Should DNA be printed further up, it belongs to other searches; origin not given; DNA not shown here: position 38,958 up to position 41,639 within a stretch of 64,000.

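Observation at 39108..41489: GC-rich 3-hydroxyacyl-CoA dehydrogenase / enoyl-CoA hydratase fusion gene: a probable horizontal acquisition with no metabolic context in the window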

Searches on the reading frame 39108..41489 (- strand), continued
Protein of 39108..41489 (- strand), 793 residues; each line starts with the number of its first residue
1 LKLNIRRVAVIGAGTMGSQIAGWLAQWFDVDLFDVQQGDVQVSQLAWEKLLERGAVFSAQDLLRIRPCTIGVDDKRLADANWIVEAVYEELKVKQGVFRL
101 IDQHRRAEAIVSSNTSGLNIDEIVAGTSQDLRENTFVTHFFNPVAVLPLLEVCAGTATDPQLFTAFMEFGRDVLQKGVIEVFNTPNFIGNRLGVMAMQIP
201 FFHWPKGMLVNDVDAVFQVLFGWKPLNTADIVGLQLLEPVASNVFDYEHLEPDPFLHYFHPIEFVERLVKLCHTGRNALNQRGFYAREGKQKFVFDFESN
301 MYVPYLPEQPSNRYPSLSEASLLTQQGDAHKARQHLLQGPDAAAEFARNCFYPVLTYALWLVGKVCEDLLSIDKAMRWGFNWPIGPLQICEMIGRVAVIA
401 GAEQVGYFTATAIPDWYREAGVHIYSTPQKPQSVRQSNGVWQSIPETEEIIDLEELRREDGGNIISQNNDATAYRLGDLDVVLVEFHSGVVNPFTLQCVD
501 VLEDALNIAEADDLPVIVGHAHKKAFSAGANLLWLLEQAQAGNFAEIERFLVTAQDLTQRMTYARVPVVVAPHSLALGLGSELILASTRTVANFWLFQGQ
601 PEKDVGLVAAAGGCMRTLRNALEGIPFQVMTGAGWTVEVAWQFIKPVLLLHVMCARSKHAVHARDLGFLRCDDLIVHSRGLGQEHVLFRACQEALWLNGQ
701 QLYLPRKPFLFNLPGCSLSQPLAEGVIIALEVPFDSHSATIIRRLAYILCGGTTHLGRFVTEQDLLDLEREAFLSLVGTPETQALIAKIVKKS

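Call 39: find_homologous_proteins(query=L001:19466-21859:+, max_evalue=1e-50)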
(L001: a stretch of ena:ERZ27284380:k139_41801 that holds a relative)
Query L001:19466-21859:+ (797 aa): 8000 proteins with E <= 1e-50 among 8000 candidates; the best 120 are listed.
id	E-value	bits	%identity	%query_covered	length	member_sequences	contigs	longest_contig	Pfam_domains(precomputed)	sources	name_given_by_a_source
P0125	0.0e+0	1745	100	100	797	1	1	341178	PF07724.21,PF02190.23,PF05362.20,PF00004.36,PF22667.3,PF07728.21,PF13541.13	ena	-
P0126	0.0e+0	1734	99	100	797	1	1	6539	PF07724.21,PF02190.23,PF05362.20,PF00004.36,PF22667.3,PF07728.21,PF13541.13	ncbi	-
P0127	0.0e+0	1719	98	100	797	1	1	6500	PF07724.21,PF02190.23,PF05362.20,PF00004.36,PF22667.3,PF07728.21,PF13541.13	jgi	jgi:ATP-dependent Lon protease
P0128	0.0e+0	1563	89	99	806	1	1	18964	PF07724.21,PF02190.23,PF05362.20,PF00004.36,PF22667.3,PF07728.21,PF13541.13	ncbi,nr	ncbi:MAG: endopeptidase La [Candidatus Riflebacteria bacterium]|nr:endopeptidase La [Candidatus Rifl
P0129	0.0e+0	1501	86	99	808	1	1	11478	PF07724.21,PF02190.23,PF05362.20,PF00004.36,PF22667.3,PF07728.21,PF13541.13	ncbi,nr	ncbi:MAG: endopeptidase La [Candidatus Wallbacteria bacterium]|nr:endopeptidase La [Candidatus Wallb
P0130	0.0e+0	1493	85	99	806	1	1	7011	PF07724.21,PF02190.23,PF05362.20,PF00004.36,PF22667.3,PF07728.21,PF13191.13,PF13541.13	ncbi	-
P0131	0.0e+0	1187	69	97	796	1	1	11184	PF02190.23,PF05362.20,PF00004.36,PF22667.3,PF07728.21,PF13191.13,PF13541.13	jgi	-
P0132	0.0e+0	1175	69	96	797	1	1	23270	PF07724.21,PF02190.23,PF05362.20,PF00004.36,PF22667.3,PF07728.21,PF13191.13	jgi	-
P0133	0.0e+0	1175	67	96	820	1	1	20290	PF07724.21,PF02190.23,PF05362.20,PF00004.36,PF22667.3,PF13541.13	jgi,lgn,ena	-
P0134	0.0e+0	1165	66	99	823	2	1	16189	PF07724.21,PF02190.23,PF05362.20,PF00004.36,PF22667.3,PF07728.21,PF13541.13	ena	-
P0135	0.0e+0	1165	68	96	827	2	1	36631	PF07724.21,PF02190.23,PF05362.20,PF00004.36,PF22667.3,PF07728.21,PF13191.13,PF13541.13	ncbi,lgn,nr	ncbi:MAG: endopeptidase La [Candidatus Wallbacteria bacterium]|nr:endopeptidase La [Candidatus Wallb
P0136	0.0e+0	1163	67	97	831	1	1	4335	PF07724.21,PF02190.23,PF05362.20,PF00004.36,PF22667.3,PF13541.13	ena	-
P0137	0.0e+0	1151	66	97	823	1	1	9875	PF07724.21,PF02190.23,PF05362.20,PF00004.36,PF22667.3,PF07728.21,PF13541.13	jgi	jgi:ATP-dependent Lon protease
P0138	0.0e+0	1141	-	-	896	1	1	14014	PF02190.23,PF05362.20,PF00004.36,PF22667.3,PF07728.21,PF13541.13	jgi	jgi:ATP-dependent Lon protease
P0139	0.0e+0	1136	66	98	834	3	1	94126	PF07724.21,PF02190.23,PF05362.20,PF00004.36,PF22667.3,PF07728.21,PF13191.13,PF13541.13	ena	-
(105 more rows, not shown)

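Call 56: search_protein_representatives(protein=window:39108-41489:-)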
Query: 793 residues. Proteins with E-value up to 0.001 (for the whole library): 12904; up to 1e-10: 4670; up to 1e-30: 577. The best 150 are listed.
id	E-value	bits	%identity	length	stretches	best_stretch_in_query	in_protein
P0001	0.0e+00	1834.2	100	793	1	1-793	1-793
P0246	9.1e-169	579.7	43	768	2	2-396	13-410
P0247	4.7e-121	421.9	37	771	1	16-791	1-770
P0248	1.0e-112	394.3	37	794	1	2-789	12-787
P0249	1.7e-112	393.6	36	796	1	4-791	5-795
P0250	4.9e-101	355.7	35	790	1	4-785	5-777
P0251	1.9e-99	350.5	35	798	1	4-785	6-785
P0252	5.2e-94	332.5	35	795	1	5-789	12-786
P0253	5.0e-91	322.6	36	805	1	4-791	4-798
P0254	1.1e-90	321.5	33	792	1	4-785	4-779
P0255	1.5e-89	317.8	35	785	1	4-787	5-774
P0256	2.5e-87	310.4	33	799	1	4-787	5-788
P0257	3.8e-87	309.8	34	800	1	2-787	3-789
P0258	2.4e-86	307.1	34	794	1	5-786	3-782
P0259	8.2e-86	305.4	34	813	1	4-793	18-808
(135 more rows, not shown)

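Call 57: find_encoding_contigs(protein=P0246, flank=10000, max_places=3)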
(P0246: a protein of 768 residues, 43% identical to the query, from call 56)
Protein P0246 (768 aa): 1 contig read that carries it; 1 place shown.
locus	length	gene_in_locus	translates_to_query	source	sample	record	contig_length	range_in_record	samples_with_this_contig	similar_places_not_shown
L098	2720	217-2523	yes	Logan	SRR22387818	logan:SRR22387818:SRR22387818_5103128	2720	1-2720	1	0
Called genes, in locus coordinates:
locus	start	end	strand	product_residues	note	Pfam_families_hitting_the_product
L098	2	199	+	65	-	?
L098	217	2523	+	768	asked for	PF02737:3HCDH_N, PF00725:3HCDH (faint), PF00378:ECH_1, PF16113:ECH_2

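Call 58: list_cluster_members(proteins=[P0246, P0247, P0248, P0249, P0250, P0251])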
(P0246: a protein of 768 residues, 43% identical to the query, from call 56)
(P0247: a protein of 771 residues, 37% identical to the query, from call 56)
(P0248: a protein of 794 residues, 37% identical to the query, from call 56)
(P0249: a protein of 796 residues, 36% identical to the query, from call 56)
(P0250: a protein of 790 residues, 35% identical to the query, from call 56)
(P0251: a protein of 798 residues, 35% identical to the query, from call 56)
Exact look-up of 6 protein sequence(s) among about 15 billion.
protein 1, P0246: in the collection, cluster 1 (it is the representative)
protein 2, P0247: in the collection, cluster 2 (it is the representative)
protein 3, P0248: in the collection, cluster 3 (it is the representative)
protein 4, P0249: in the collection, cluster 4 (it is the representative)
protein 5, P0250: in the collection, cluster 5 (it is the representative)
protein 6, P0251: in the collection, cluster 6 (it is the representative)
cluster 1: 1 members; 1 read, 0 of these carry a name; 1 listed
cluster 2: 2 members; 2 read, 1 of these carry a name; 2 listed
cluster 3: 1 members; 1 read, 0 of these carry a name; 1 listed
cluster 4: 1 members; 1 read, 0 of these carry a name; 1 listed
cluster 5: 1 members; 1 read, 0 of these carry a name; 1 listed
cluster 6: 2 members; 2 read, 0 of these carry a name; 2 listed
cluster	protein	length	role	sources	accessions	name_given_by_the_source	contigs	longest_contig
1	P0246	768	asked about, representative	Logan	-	-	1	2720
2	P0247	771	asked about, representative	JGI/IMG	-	3-hydroxyacyl-CoA dehydrogenase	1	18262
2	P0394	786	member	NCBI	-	-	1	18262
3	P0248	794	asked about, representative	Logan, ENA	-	-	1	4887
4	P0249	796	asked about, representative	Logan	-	-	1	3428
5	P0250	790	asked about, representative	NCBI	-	-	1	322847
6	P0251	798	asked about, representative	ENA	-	-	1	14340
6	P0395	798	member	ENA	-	-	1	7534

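Call 61: find_encoding_contigs(protein=P0247, flank=10000, max_places=2)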
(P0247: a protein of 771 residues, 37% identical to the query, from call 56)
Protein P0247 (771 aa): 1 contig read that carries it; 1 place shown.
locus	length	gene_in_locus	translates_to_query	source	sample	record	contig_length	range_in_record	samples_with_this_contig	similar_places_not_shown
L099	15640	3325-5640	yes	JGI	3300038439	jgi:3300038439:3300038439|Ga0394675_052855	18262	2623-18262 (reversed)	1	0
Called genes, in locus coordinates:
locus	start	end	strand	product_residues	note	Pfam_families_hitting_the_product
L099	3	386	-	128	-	?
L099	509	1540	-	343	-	PF21016:RlmN_N (weak), PF04055:Radical_SAM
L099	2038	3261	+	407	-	PF00108:Thiolase_N, PF02803:Thiolase_C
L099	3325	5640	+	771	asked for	PF02737:3HCDH_N, PF00725:3HCDH (faint), PF00378:ECH_1, PF16113:ECH_2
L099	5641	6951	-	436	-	-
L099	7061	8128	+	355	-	PF25237:MSL2_3 (faint), PF21088:MS_channel_1st (weak), PF00924:MS_channel_2nd, PF21082:MS_channel_3rd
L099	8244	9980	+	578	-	PF03717:PBP_dimer, PF21922:PBP_dimer_2 (faint), PF00905:Transpeptidase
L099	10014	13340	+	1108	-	PF13424:TPR_12 (faint), PF23276:TPR_24 (faint), PF07719:TPR_2 (faint)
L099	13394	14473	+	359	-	PF00730:HhH-GPD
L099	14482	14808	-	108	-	-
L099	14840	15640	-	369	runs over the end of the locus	PF00528:BPD_transp_1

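Call 62: find_encoding_contigs(protein=P0248, flank=10000, max_places=2)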
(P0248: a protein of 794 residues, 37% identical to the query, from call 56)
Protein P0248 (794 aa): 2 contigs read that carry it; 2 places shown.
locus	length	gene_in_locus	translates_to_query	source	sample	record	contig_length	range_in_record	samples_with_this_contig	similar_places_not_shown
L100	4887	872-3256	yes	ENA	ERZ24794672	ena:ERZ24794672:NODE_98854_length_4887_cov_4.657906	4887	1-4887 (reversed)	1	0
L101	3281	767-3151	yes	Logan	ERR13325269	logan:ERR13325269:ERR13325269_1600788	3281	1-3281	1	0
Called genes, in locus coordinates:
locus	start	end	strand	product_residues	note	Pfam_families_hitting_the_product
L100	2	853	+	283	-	?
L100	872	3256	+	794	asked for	PF02737:3HCDH_N, PF00725:3HCDH (faint), PF00378:ECH_1, PF16113:ECH_2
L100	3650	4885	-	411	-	?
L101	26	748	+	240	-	PF00108:Thiolase_N, PF02803:Thiolase_C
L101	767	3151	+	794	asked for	PF02737:3HCDH_N, PF00725:3HCDH (faint), PF00378:ECH_1, PF16113:ECH_2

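Call 63: find_encoding_contigs(protein=P0249, flank=10000, max_places=2)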
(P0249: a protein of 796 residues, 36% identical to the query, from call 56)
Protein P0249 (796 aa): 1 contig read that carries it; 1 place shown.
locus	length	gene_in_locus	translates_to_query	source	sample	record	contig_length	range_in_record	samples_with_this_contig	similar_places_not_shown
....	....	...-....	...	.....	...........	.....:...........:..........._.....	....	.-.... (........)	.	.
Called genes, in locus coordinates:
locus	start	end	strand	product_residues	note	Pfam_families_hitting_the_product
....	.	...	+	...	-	?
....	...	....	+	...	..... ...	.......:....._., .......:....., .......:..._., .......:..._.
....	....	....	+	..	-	?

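Call 65: predict_structure(alignment_id=A2)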
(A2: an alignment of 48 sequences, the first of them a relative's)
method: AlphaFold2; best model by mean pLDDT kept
length: 793 residues; sequences in the alignment: 48
mean_pLDDT: 90.3   pTM: 0.88
mean pLDDT of the five models: 90.3, 88.3, 87.3, 86.7, 86.6
residues with pLDDT >= 90: 550; 70-90: 201; 50-70: 39; < 50: 3
segments of 3 or more residues with pLDDT < 50: 428-430
pLDDT, mean of each block of 10 residues (from residue 1): 93 95 95 92 94 85 96 97 95 97 97 92 97 97 87 96 95 89 89 93 91 94 92 87 71 85 89 90 93 92 80 87 90 95 96 94 88 91 89 90 78 84 64 66 68 77 85 89 89 89 96 94 84 95 97 96 96 94 96 94 94 96 89 88 95 93 94 83 86 92 85 96 90 85 97 95 98 98 95 82
secondary structure, 60 per line:
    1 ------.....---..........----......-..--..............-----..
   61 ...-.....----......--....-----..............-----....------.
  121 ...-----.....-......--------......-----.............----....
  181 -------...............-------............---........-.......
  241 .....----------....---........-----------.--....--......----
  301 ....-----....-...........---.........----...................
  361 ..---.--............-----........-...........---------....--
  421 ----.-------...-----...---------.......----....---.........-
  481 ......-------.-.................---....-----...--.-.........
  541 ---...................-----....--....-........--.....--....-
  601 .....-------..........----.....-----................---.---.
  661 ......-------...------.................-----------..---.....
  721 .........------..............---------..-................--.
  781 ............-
elements in order (helices of 4 or more, strands of 3 or more residues): E7-11 H15-24 E29-34 H42-53 H59-63 E65-69 H74-79 E82-85 H91-104 E110-113 H120-123 H129-133 E135-140 E149-154 H160-172 E177-180 H188-202 H210-221 H225-232 H234-245 H256-259 H263-270 E285-288 E291-296 E301-304 H310-313 H315-325 H329-337 H342-361 H369-380 H386-393 H395-405 H415-418 E433-435 E441-443 H453-459 E464-467 E471-476 E481-486 H496-512 E516-519 E525-527 H532-540 H544-562 E568-571 E574-577 H579-586 E589-593 E596-599 H601-605 H613-622 H627-631 H637-652 H660-666 E674-676 H683-699 H716-729 H736-749 H762-777 H780-792

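Call 70: fold_search(model_id=the predicted structure, library=pdb)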
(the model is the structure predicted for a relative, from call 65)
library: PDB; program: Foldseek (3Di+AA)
matches with E <= 10: 1945; with E <= 0.001: 750
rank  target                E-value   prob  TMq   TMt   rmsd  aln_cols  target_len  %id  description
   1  3mog_A                1.7e-18  1.00  0.39  0.63  10.3       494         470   21  Crystal structure of 3-hydroxybutyryl-CoA dehydrogenase from Escherichia coli K12 substr. MG1655 (released 2010-06-23)
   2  3mog_C                2.4e-18  1.00  0.38  0.61  10.2       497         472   21  Crystal structure of 3-hydroxybutyryl-CoA dehydrogenase from Escherichia coli K12 substr. MG1655 (released 2010-06-23)
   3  1zcj                  5.3e-18  1.00  0.38  0.63   8.2       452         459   23  Crystal structure of 3-hydroxyacyl-CoA dehydrogenase (released 2006-01-10)
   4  3zwb_A                1.9e-17  1.00  0.39  0.42   8.5       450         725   21  CRYSTAL STRUCTURE OF RAT PEROXISOMAL MULTIFUNCTIONAL ENZYME TYPE 1 (RPMFE1) COMPLEXED WITH 2TRANS-HEXENOYL-COA (released 2012-08-08)
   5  5omo_B                2.9e-17  1.00  0.38  0.42   8.5       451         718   22  CRYSTAL STRUCTURE OF RAT PEROXISOMAL MULTIFUNCTIONAL ENZYME TYPE-1 (RPMFE1) COMPLEXED WITH WITH 3S-HYDROXY-DECANOYL-CO (released 2017-09-06)
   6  7o4q_B                3.4e-17  1.00  0.37  0.40   7.0       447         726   22  Structure of Mycobacterium tuberculosis beta-oxidation trifunctional enzyme in space group C2221 (unliganded) (released 2021-08-25)
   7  8opy_A                4.7e-17  1.00  0.35  0.38   6.9       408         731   22  Structure of Mycobacterium tuberculosis beta-oxidation trifunctional enzyme in complex with Fragment-B-DNQ (released 2024-01-24)
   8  8oqp_A                4.9e-17  1.00  0.38  0.41   6.8       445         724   22  Structure of Mycobacterium tuberculosis beta-oxidation trifunctional enzyme in complex with Fragment-M-76 (released 2024-01-24)
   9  7o4u_B                4.9e-17  1.00  0.38  0.42   6.6       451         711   22  Structure of the alpha subunit of Mycobacterium tuberculosis beta-oxidation trifunctional enzyme in complex with oxidi (released 2021-08-25)
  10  6z5v_AAA              5.2e-17  1.00  0.39  0.42   8.3       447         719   21  CRYSTAL STRUCTURE OF RAT PEROXISOMAL MULTIFUNCTIONAL ENZYME TYPE-1 (RPMFE1) COMPLEXED WITH 3-KETODECANOYL-COA IN CRO (released 2020-12-09)
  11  8oqo_B                6.8e-17  1.00  0.36  0.39   6.7       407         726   22  Structure of Mycobacterium tuberculosis beta-oxidation trifunctional enzyme in complex with Fragment-M-49 (released 2024-01-24)
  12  8opv_B                6.8e-17  1.00  0.32  0.35   7.3       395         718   22  Structure of Mycobacterium tuberculosis beta-oxidation trifunctional enzyme in complex with Resveratrol (Fragment-B-H1 (released 2024-01-24)
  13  6zic_BBB              7.5e-17  1.00  0.40  0.44   7.9       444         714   22  CRYSTAL STRUCTURE OF RAT PEROXISOMAL MULTIFUNCTIONAL ENZYME TYPE-1 (RPMFE1) COMPLEXED WITH 3S-HYDROXYBUTANOYL-COA AN (released 2021-07-07)
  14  7o1k_A                7.8e-17  1.00  0.38  0.41   6.9       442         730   22  Structure of Mycobacterium tuberculosis beta-oxidation trifunctional enzyme alpha-E141A, beta-C92A mutant (released 2021-08-25)
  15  7o1i_A                7.8e-17  1.00  0.38  0.41   6.8       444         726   21  Structure of Mycobacterium tuberculosis beta-oxidation trifunctional enzyme alpha-E141A mutant (released 2021-08-25)
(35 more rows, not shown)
